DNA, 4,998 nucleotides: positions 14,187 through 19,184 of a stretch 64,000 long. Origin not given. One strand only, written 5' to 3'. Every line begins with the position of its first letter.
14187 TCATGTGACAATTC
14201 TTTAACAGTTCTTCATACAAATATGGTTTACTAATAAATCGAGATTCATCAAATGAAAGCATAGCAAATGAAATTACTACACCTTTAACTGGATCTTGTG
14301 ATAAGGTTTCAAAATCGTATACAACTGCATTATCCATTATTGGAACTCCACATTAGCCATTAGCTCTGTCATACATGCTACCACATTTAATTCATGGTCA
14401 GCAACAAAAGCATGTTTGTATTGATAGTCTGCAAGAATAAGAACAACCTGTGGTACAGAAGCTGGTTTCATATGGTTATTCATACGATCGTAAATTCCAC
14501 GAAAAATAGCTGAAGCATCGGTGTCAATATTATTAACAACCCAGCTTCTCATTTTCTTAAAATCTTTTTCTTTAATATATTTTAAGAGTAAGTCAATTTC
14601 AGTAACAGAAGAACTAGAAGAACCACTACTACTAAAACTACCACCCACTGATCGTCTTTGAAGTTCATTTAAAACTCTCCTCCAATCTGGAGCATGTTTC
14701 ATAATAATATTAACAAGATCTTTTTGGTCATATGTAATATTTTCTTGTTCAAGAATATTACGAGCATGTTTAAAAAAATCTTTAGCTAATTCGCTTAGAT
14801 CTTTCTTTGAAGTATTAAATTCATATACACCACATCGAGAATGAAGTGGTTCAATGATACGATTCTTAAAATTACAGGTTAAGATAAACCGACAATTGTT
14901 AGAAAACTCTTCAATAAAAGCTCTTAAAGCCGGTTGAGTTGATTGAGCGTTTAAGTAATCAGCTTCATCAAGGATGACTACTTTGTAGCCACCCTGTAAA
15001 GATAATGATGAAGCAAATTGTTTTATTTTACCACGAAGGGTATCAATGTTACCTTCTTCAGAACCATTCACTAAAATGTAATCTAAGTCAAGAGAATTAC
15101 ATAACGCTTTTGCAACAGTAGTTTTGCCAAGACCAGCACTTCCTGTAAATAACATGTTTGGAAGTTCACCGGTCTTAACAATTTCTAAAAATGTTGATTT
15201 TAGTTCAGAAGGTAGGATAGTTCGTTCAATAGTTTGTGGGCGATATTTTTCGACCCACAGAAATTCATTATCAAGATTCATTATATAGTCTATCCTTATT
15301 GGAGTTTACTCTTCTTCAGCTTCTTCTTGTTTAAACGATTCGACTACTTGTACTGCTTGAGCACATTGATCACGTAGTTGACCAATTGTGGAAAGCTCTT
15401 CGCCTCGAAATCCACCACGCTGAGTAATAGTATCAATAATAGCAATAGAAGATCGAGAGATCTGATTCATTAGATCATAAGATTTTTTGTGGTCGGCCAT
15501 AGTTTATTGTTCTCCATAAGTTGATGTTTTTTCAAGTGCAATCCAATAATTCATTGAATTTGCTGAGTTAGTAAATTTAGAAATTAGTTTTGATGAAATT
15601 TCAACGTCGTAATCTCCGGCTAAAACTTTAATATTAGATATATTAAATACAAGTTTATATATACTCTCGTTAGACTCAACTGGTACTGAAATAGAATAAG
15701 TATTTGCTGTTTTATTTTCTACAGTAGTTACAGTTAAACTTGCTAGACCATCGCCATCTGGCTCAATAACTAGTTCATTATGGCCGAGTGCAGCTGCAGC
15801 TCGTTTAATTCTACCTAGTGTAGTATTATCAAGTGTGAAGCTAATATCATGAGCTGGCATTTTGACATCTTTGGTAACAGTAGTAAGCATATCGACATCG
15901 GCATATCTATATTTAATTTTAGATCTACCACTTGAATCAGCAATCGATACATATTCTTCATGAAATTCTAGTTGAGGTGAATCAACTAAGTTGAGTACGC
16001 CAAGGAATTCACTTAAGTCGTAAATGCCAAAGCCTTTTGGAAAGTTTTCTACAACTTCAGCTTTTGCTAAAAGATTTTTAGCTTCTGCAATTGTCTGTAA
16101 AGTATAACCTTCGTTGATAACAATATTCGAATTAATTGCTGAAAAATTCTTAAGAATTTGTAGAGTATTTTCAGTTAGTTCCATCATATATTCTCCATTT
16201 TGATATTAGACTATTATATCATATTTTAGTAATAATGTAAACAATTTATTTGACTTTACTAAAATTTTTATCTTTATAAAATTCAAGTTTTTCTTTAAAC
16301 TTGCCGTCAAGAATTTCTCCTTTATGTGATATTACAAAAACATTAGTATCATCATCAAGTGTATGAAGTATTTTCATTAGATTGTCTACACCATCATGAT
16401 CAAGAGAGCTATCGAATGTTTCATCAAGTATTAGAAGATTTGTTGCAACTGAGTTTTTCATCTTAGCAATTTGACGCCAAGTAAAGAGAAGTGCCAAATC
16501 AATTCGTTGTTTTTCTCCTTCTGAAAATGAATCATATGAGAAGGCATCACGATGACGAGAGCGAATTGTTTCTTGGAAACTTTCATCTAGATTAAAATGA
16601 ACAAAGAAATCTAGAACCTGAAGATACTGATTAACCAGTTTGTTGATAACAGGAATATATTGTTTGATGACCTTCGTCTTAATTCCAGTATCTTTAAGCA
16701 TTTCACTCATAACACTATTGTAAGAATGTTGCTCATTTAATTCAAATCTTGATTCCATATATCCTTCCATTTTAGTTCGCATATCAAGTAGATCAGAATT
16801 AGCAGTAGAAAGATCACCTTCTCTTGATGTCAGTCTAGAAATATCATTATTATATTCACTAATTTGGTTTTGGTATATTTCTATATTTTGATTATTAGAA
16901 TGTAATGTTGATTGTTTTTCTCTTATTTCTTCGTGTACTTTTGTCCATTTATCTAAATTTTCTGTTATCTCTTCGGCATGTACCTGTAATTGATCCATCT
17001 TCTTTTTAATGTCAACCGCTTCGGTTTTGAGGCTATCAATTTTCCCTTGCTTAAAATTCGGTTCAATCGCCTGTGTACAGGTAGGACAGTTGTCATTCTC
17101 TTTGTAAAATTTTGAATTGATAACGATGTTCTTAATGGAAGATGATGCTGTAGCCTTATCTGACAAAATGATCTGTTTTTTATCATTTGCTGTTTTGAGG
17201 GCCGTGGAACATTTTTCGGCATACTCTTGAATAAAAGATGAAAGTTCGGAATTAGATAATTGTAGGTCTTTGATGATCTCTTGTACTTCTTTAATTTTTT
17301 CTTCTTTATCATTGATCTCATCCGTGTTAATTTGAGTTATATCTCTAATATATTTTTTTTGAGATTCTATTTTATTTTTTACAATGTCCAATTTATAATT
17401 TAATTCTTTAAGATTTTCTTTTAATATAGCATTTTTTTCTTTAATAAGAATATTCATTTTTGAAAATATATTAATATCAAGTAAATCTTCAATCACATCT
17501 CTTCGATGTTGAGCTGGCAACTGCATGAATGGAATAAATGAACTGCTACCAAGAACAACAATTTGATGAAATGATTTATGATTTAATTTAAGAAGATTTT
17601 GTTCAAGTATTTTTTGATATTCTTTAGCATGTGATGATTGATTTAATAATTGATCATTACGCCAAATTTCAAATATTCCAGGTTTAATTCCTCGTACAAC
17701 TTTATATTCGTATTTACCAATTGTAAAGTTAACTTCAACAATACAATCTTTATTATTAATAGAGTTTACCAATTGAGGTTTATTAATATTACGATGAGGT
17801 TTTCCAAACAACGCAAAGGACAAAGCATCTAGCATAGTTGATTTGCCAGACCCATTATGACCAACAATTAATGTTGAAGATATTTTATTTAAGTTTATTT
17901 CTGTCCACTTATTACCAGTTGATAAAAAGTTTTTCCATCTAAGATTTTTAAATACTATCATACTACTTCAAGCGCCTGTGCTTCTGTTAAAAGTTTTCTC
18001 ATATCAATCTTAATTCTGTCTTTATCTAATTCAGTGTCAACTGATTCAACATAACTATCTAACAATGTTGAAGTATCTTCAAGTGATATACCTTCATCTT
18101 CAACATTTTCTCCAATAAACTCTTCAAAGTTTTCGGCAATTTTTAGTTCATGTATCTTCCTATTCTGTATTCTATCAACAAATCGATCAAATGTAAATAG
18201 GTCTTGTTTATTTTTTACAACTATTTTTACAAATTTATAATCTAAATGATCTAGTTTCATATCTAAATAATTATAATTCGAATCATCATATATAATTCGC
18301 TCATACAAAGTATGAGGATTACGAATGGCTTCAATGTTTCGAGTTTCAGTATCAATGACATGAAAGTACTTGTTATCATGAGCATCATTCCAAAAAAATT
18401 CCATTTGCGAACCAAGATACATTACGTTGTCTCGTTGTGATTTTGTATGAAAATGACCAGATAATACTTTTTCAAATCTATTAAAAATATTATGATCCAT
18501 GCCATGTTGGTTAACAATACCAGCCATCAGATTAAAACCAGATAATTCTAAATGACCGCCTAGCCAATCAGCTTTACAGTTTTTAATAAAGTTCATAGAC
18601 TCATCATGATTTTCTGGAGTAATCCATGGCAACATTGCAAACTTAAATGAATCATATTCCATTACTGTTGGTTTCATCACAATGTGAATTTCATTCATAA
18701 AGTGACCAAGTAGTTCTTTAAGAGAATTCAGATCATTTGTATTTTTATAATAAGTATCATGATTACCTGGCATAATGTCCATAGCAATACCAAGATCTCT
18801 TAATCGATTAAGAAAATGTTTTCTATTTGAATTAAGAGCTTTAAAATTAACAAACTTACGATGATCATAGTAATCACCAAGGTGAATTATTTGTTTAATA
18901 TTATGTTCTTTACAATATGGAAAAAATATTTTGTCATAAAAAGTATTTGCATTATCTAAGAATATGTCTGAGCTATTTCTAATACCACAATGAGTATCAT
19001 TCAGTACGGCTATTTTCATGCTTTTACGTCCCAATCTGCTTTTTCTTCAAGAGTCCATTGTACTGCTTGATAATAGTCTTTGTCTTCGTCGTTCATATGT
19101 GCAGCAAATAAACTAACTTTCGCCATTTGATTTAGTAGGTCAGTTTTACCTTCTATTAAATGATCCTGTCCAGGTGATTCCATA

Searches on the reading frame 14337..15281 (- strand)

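Call 70: search_protein_families(library=pfam, proteins=[window:14337-15281:-], max_evalue=0.001)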
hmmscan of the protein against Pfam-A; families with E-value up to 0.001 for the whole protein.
window:14337-15281:- (314 aa): 6 families
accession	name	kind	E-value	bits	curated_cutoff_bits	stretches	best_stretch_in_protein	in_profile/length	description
PF00004.35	AAA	-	8.8e-16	59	21.2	1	43-152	1-125/131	ATPase family associated with various cellular activities (AAA)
PF13177.12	DNA_pol3_delta2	-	6.1e-12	46.2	27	1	73-157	77-159/161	DNA polymerase III, delta subunit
PF13401.12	AAA_22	-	8.1e-08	33.1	27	0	43-88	8-56/130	AAA domain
PF13173.12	AAA_14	-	2.2e-07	31.4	27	1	43-135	5-96/129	AAA domain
PF03215.21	Rad17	-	3.2e-06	27.6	23.8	1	2-116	2-126/186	Rad17 P-loop domain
PF13191.12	AAA_16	-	1.1e-05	26.4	32.6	0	31-67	15-51/167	AAA ATPase domain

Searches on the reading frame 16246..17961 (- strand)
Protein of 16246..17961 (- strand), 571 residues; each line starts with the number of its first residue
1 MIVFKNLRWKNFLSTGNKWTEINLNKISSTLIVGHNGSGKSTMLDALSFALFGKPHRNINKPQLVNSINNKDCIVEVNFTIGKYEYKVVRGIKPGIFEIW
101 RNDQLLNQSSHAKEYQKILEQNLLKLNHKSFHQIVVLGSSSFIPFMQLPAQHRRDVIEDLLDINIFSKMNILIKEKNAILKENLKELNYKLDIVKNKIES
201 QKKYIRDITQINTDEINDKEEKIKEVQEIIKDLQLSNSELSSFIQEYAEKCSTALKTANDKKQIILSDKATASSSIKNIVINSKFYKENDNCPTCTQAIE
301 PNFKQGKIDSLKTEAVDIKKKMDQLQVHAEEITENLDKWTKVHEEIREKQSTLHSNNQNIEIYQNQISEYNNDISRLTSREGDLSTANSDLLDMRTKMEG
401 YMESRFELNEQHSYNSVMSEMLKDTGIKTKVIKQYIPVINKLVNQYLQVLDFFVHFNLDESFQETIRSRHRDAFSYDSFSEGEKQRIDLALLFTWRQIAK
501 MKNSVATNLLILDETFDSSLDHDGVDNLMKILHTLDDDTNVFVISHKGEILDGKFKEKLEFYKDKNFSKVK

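Call 70: search_protein_families(library=pfam, proteins=[window:16246-17961:-], max_evalue=0.001)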
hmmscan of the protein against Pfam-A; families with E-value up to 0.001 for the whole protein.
window:16246-17961:- (571 aa): 7 families
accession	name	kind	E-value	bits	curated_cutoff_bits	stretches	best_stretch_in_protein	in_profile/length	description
PF13476.12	AAA_23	-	2.9e-17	64.4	27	1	7-238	2-198/201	AAA domain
PF02463.25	SMC_N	-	1.3e-16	61.2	40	2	377-552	82-203/220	RecF/RecN/SMC N terminal domain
PF13555.12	AAA_29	-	2.1e-09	37.4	27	1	22-61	17-56/61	P-loop containing region of AAA domain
PF13304.12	AAA_21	-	9.8e-07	29.6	27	1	30-51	2-23/304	AAA domain, putative AbiEii toxin, Type IV TA system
PF04108.17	ATG17_like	-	5.5e-05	23.2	43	1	112-403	61-289/355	Autophagy protein ATG17-like domain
PF04012.17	PspA_IM30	-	0.00018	21.6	33.9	1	307-431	92-206/220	PspA/IM30 family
PF13514.12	AAA_27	-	0.00091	19.3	22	1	29-58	28-57/206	AAA domain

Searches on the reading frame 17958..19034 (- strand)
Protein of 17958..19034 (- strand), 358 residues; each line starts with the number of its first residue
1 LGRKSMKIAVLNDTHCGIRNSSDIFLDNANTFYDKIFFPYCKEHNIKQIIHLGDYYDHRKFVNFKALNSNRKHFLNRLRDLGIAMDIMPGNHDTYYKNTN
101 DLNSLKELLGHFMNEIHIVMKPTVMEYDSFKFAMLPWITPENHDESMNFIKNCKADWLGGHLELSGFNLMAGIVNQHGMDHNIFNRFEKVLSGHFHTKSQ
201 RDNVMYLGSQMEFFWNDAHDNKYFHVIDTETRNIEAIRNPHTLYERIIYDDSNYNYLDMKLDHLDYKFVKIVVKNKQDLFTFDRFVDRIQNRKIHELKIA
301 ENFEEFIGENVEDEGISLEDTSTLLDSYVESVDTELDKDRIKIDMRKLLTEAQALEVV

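Call 70: search_protein_families(library=pfam, proteins=[window:17958-19034:-], max_evalue=0.001)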
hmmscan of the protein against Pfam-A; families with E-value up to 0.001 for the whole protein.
window:17958-19034:- (358 aa): 2 families
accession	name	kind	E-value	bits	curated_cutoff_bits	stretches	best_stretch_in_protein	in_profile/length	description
PF12850.12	Metallophos_2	-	0.00013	22.5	27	1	6-102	1-60/154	Calcineurin-like phosphoesterase superfamily domain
PF00149.33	Metallophos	-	0.00016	22.6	21.5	1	6-112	1-72/191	Calcineurin-like phosphoesterase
